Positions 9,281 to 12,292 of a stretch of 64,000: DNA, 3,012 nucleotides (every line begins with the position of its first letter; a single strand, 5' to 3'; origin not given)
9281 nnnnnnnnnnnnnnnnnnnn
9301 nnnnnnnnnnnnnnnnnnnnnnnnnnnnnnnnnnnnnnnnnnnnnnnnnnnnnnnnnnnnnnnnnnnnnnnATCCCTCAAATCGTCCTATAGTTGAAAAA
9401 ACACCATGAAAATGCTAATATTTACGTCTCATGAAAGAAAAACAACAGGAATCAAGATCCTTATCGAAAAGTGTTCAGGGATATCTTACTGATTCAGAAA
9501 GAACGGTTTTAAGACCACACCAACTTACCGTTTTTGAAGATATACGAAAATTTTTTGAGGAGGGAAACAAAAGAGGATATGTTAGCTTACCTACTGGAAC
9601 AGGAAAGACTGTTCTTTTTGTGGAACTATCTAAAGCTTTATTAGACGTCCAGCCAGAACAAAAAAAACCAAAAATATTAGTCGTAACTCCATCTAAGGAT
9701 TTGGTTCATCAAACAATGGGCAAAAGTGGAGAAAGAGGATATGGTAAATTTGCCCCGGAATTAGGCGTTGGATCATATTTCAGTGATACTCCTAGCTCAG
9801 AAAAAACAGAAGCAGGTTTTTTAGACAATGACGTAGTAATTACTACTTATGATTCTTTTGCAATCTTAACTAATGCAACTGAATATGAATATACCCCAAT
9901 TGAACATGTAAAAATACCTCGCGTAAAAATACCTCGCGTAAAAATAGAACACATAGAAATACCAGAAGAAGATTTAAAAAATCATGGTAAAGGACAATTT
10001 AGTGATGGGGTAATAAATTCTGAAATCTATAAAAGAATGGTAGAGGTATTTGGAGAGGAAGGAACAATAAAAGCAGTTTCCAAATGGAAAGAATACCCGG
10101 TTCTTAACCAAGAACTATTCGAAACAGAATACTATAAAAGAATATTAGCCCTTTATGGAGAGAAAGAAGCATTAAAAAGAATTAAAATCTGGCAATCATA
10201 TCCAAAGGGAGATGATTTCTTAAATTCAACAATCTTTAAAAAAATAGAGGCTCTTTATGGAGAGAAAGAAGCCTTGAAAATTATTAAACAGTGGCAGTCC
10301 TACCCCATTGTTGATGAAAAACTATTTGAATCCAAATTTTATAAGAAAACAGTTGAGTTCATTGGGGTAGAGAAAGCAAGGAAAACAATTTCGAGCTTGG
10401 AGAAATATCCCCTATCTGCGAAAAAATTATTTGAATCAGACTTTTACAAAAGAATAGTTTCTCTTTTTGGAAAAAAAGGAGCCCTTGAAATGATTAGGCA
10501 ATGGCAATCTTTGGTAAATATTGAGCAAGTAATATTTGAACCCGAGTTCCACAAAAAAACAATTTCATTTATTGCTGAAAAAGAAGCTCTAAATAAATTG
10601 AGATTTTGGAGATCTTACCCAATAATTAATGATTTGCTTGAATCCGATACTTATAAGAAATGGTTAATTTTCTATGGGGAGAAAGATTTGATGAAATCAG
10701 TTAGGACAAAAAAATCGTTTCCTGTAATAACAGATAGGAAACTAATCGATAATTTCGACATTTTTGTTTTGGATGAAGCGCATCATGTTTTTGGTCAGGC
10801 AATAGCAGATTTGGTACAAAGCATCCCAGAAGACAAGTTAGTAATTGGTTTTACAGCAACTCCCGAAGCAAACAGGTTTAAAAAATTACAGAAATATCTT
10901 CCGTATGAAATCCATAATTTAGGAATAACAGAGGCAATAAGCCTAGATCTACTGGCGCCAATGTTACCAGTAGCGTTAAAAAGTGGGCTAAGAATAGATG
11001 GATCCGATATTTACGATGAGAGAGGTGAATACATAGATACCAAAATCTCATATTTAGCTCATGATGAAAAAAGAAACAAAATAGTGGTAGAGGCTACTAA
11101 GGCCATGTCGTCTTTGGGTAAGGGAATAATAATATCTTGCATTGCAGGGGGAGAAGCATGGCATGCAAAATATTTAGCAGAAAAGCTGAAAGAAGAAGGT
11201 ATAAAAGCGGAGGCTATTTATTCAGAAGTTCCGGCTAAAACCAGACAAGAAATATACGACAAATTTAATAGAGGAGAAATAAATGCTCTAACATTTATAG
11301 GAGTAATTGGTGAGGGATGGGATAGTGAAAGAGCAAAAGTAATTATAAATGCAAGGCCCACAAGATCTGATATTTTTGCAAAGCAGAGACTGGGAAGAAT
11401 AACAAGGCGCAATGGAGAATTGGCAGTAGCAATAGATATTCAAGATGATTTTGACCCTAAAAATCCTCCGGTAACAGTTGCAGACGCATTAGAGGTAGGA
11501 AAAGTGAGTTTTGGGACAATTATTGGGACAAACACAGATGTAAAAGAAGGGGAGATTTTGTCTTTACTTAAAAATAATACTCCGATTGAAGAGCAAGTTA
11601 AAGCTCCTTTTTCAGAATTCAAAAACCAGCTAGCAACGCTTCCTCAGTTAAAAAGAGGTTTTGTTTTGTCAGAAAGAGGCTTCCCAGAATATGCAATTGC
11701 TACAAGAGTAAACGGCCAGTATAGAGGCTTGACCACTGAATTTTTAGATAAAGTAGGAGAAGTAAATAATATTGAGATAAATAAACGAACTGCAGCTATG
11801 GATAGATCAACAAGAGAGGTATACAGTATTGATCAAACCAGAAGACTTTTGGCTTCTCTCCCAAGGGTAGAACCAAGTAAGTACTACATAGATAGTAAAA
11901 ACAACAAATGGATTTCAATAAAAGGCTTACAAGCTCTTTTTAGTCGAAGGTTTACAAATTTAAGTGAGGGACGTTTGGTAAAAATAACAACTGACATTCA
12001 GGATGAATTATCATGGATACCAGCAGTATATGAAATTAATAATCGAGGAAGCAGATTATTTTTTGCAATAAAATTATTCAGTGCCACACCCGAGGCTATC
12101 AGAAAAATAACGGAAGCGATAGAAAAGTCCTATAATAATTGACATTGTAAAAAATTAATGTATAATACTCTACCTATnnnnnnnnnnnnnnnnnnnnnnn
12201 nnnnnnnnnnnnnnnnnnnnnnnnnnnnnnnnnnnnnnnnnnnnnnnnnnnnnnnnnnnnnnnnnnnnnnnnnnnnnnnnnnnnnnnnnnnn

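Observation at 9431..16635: Candidate novel four-gene module between dnaJ and nusA: repeat-bearing SF2 helicase + wHTH/coiled-coil protein + small membrane protein + membrane-anchored ClpC-like unfoldase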

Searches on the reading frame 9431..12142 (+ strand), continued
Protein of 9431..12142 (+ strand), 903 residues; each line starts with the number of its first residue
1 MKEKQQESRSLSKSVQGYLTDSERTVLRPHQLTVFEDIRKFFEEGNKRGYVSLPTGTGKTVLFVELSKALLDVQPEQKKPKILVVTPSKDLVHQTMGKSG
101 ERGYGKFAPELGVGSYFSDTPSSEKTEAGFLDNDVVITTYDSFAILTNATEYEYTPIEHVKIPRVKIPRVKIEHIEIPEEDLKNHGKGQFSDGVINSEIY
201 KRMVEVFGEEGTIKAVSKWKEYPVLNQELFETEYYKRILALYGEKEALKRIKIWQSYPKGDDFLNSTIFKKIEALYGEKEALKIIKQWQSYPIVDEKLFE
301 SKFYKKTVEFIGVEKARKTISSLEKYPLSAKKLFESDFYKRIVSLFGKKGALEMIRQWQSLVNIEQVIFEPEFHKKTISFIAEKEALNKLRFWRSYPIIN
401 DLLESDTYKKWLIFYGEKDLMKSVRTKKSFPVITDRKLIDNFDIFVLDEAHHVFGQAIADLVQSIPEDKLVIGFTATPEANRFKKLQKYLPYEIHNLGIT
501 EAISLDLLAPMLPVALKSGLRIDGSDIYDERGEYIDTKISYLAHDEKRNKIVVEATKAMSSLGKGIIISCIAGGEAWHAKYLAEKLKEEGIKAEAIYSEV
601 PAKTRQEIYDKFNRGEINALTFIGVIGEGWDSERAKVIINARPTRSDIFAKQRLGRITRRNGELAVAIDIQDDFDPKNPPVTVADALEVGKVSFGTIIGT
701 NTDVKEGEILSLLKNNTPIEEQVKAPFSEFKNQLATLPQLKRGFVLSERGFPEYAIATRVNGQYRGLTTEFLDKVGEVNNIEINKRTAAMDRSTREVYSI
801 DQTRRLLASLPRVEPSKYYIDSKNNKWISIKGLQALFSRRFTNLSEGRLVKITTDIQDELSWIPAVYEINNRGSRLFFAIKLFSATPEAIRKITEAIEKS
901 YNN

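Call 60: search_protein_families(library=phrogs, proteins=[window:9431-12142:+], max_evalue=0.01)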
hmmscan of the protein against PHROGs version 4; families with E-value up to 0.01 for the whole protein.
window:9431-12142:+ (903 aa): 4 families
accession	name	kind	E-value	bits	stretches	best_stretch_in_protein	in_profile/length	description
phrog_16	-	DNA, RNA and nucleotide metabolism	7.6e-54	184.3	1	15-673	261-601/986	DNA helicase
phrog_9690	-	DNA, RNA and nucleotide metabolism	4.7e-15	56.4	1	434-675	33-273/306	DNA helicase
phrog_2488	-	DNA, RNA and nucleotide metabolism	5.3e-07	29.7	1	27-96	19-88/579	DNA helicase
phrog_8471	-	unknown function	0.0055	17.9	0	233-249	10-26/71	-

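Call 81: search_protein_families(library=pfam, proteins=[L010:682-2373:+, L010:3108-3665:+, L010:3665-4426:+, L010:4452-5732:+, L010:5797-6996:+, L010:7001-7468:+, L010:7722-8354:+, L010:14596-17460:+, L010:17457-18101:-, L010:18444-19256:+], max_evalue=0.001)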
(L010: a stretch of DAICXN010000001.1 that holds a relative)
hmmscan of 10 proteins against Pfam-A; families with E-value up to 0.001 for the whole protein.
L010:682-2373:+ (563 aa): 3 families
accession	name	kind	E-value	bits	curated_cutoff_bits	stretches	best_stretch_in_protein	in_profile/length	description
PF17768.7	RecJ_OB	-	2.4e-24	85.9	27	1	454-555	2-103/107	RecJ OB domain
PF01368.27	DHH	-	7.1e-22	78.4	28.1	1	56-228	1-125/125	DHH family, N-terminal domain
PF02272.25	DHHA1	-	5.2e-14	53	25.9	1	344-437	2-100/102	DHHA1 domain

L010:3108-3665:+ (185 aa): 4 families
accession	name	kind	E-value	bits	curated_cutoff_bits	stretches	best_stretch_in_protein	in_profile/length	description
PF00406.28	ADK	-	6.5e-27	95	26.8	1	5-152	2-150/151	Adenylate kinase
PF13207.12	AAA_17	-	4.6e-18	66.2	27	1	5-130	1-135/136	AAA domain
PF13238.12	AAA_18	-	1.2e-08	35.8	29.4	1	2-125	1-116/128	AAA domain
PF13671.12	AAA_33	-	3e-06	28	27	1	1-129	1-127/143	AAA domain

L010:3665-4426:+ (253 aa): 1 family
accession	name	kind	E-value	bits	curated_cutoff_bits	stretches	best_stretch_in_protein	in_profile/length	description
PF00557.29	Peptidase_M24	-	1.2e-40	140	23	1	14-244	2-208/208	Metallopeptidase family M24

L010:4452-5732:+ (426 aa): 5 families
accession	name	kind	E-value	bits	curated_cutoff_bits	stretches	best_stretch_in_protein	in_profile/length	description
PF14450.12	FtsA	-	6.9e-31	107.7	31.8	2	220-383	1-127/127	Cell division protein FtsA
PF02491.25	SHS2_FTSA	-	8.5e-23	80.9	25.4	1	96-174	1-78/79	SHS2 domain inserted in FTSA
PF11104.14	PilM_2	-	8.7e-09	35.2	27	1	189-273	153-236/340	Type IV pilus assembly protein PilM;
PF06723.19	MreB_Mbl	-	1.4e-07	31.1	27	1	214-362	142-305/327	MreB/Mbl protein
PF06277.17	EutA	-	2.9e-07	30.2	27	1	214-291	140-219/475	Ethanolamine utilisation protein EutA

L010:5797-6996:+ (399 aa): 2 families
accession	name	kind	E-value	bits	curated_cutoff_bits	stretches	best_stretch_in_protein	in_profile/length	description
PF00091.31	Tubulin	-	5.2e-47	161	33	1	14-174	1-189/190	Tubulin/FtsZ family, GTPase domain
PF12327.13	FtsZ_C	-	1.9e-35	121.4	27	1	223-317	1-95/95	FtsZ family, C-terminal domain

L010:7001-7468:+ (155 aa): 2 families
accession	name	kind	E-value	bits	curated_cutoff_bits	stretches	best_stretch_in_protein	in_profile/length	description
PF03477.21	ATP-cone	-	5.7e-18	65.7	25.8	1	47-132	2-86/88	ATP cone domain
PF22811.2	Zn_ribbon_NrdR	-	6.6e-10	39.2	27.2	1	8-39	10-42/42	Transcriptional repressor NrdR-like, N-terminal domain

L010:7722-8354:+ (210 aa): 1 family
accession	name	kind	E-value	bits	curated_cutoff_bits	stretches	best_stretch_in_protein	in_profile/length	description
PF07884.19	VKOR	-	4.4e-30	105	27.5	1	26-155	3-132/134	Vitamin K epoxide reductase family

L010:14596-17460:+ (954 aa): 7 families
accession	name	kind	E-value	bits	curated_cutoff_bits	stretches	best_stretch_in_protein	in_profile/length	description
PF00133.28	tRNA-synt_1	-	8.9e-114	380.9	22.7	1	18-632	2-411/414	tRNA synthetases class I (I, L, M and V)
PF08264.19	Anticodon_1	-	5.8e-29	101.3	25.1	1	685-827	1-144/148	Anticodon-binding domain of tRNA ligase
PF19302.4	DUF5915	-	4.9e-21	75.6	27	1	860-952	102-194/195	Domain of unknown function (DUF5915)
PF09334.17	tRNA-synt_1g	-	1.4e-19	70.6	20.1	2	48-196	8-137/391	tRNA synthetases class I (M)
PF13603.12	tRNA-synt_1_2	-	8e-06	25.9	25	1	229-356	24-143/185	Leucyl-tRNA synthetase, editing domain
PF01406.26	tRNA-synt_1e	-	0.00052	19.9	27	0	569-626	227-283/301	tRNA synthetases class I (C) catalytic domain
PF01921.24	tRNA-synt_1f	-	0.00063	19.2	27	0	593-627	279-314/360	tRNA synthetases class I (K)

L010:17457-18101:- (214 aa): 2 families
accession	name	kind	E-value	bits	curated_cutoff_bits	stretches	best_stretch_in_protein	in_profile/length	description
PF22234.2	Rv2466c-like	-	2.1e-36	126.2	27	1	11-196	2-180/180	Mycothiol-dependent nitroreductase Rv2466c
PF01323.26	DSBA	-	3.1e-08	34.1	25.6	1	3-44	2-44/191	DSBA-like thioredoxin domain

L010:18444-19256:+ (270 aa): 1 family
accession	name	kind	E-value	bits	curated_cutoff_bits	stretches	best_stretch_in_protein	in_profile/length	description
PF00483.29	NTP_transferase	-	5.3e-31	108.5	21.2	1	5-264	1-240/245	Nucleotidyl transferase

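Call 83: search_protein_families(library=pfam, proteins=[L013:13804-15078:+, L013:9442-9861:+, L014:13710-14693:+, L011:4464-5186:+, L009:7470-7922:+], max_evalue=0.001)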
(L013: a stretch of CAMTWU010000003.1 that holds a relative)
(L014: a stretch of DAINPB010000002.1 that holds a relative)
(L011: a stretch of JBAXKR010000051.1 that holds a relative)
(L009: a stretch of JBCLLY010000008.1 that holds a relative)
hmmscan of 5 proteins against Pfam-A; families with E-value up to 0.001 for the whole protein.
L013:13804-15078:+ (424 aa): 0 families

L013:9442-9861:+ (139 aa): 1 family
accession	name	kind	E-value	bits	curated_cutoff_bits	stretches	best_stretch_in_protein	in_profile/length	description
PF08818.16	DUF1801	-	1.5e-09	38.6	27.2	1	33-130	9-84/85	Domain of unknown function (DU1801)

L014:13710-14693:+ (327 aa): 0 families

L011:4464-5186:+ (240 aa): 1 family
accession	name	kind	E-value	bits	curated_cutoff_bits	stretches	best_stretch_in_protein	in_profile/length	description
PF01872.23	RibD_C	-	5.9e-20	72.3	24.1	1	4-222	1-195/197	RibD C-terminal domain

L009:7470-7922:+ (150 aa): 1 family
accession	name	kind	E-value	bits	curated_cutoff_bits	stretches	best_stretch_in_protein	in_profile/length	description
PF01850.27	PIN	-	5.1e-07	30.8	23.6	1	9-132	1-116/120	PIN domain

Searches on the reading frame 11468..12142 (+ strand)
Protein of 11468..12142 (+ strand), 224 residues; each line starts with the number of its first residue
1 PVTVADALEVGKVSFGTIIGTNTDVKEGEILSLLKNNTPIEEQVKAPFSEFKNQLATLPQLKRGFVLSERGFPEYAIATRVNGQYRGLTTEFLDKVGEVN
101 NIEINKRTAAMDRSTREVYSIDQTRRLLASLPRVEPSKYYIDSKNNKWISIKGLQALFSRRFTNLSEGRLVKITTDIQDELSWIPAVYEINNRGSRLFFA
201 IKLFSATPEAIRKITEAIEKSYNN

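Call 55: predict_structure(alignment_id=A5)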
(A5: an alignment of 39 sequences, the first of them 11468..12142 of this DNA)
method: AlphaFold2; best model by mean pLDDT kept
length: 224 residues; sequences in the alignment: 39
mean_pLDDT: 92.0   pTM: 0.76
mean pLDDT of the five models: 92.0, 91.7, 90.3, 90.2, 88.6
residues with pLDDT >= 90: 157; 70-90: 66; 50-70: 1; < 50: 0
segments of 3 or more residues with pLDDT < 50: none
pLDDT, mean of each block of 10 residues (from residue 1): 77 80 78 86 83 89 95 97 96 97 96 93 97 97 97 96 94 96 97 88 98 97 87
secondary structure, 60 per line:
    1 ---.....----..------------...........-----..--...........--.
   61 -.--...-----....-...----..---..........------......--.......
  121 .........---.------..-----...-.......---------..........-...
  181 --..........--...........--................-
elements in order: H4-8 H27-37 H47-57 E65-67 E73-76 H90-99 E106-111 E114-120 H121-129 E147-149 H151-157 H167-176 E183-192 E195-205 H208-223
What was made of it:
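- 11468..12142 (+): Family-specific C-terminal alpha/beta region of the helicase (aa 680-903). AF2 model with pLDDT 92.0 (call 55).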

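Call 57: fold_search(model_id=the predicted structure, library=pdb)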
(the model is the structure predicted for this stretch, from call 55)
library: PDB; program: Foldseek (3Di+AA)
matches with E <= 10: 544; with E <= 0.001: 0
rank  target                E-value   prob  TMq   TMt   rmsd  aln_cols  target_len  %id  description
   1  8ebv_H                2.9e-01  0.11  0.17  0.09  15.5       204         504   11  Initial DNA-lesion (AP) binding by XPC and TFIIH complex 1 (released 2023-04-19)
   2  1j4w_A                3.1e-01  0.08  0.13  0.17  23.7       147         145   12  COMPLEX OF THE KH3 and KH4 DOMAINS OF FBP WITH A SINGLE_STRANDED 29mer DNA OLIGONUCLEOTIDE FROM THE FUSE ELEMENT OF TH (released 2002-03-06)
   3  6rol_B                4.2e-01  0.08  0.16  0.20  16.3       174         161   11  Structure of IMP2 KH34 domains (released 2019-10-16)
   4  5zhc_A                5.6e-01  0.60  0.20  0.39   6.8        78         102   18  Crystal structure of the PadR-family transcriptional regulator Rv3488 of Mycobacterium tuberculosis H37Rv (released 2018-10-17)
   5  5ak9_A                5.9e-01  0.06  0.15  0.18  15.2       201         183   12  THE CRYSTAL STRUCTURE OF I-DMOI Q42AK120M IN COMPLEX WITH ITS TARGET DNA IN THE PRESENCE OF 2MM MN (released 2015-06-17)
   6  7ecv_L                6.3e-01  0.05  0.13  0.15  16.2       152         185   17  The Csy-AcrIF14 complex (released 2021-11-17)
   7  9a7h_B                7.1e-01  0.13  0.13  0.27   8.5        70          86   18  Integrative model of YUND-SP5S by crosslinking MS and deep learning (released 2024-09-18)
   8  1nvj_C                7.5e-01  0.21  0.13  0.22   9.3        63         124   14  Deletion Mutant (Delta 141) of Molybdopterin Synthase (released 2003-05-06)
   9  5a0w_D                8.4e-01  0.04  0.16  0.18  14.9       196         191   10  THE CRYSTAL STRUCTURE OF I-DMOI E117A IN COMPLEX WITH ITS TARGET DNA AND IN THE PRESENCE OF 2MM MN (released 2016-05-11)
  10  1nvj_A                8.9e-01  0.28  0.15  0.26   8.5        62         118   14  Deletion Mutant (Delta 141) of Molybdopterin Synthase (released 2003-05-06)
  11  1nvj_E                8.9e-01  0.20  0.13  0.23   9.4        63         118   13  Deletion Mutant (Delta 141) of Molybdopterin Synthase (released 2003-05-06)
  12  6y2d_B                8.9e-01  0.10  0.13  0.29   9.1        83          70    8  Crystal structure of the second KH domain of FUBP1 (released 2020-03-25)
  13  9y9z_20               8.9e-01  0.09  0.14  0.14  16.4       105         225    8  Cryo-EM structure of conoid fiber from Toxoplasma gondii (24-nm repeat) (released 2025-12-03)
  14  3oor_A                8.9e-01  0.03  0.14  0.14  18.0       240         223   13  I-SceI mutant (K86R/G100T)complexed with C/G+4 DNA substrate (released 2010-11-17)
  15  4zk7_M                9.5e-01  0.16  0.13  0.23   5.9        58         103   21  Crystal structure of rescued two-component self-assembling tetrahedral cage T33-31 (released 2015-07-29)
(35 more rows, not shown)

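Call 91: search_dna_similar(query=window:11468-12142:+, collection=phages, mode=protein, max_evalue=0.001, max_rows=10)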
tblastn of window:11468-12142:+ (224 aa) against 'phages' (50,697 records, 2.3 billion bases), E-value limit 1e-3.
No match.

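Call 92: search_dna_similar(query=window:11468-12142:+, collection=plasmids, mode=protein, max_evalue=0.001, max_rows=10)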
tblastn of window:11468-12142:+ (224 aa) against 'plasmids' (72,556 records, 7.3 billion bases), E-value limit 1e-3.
No match.
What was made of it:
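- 11468..12142 (+): No tblastn match in phage or plasmid records (calls 91, 92).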
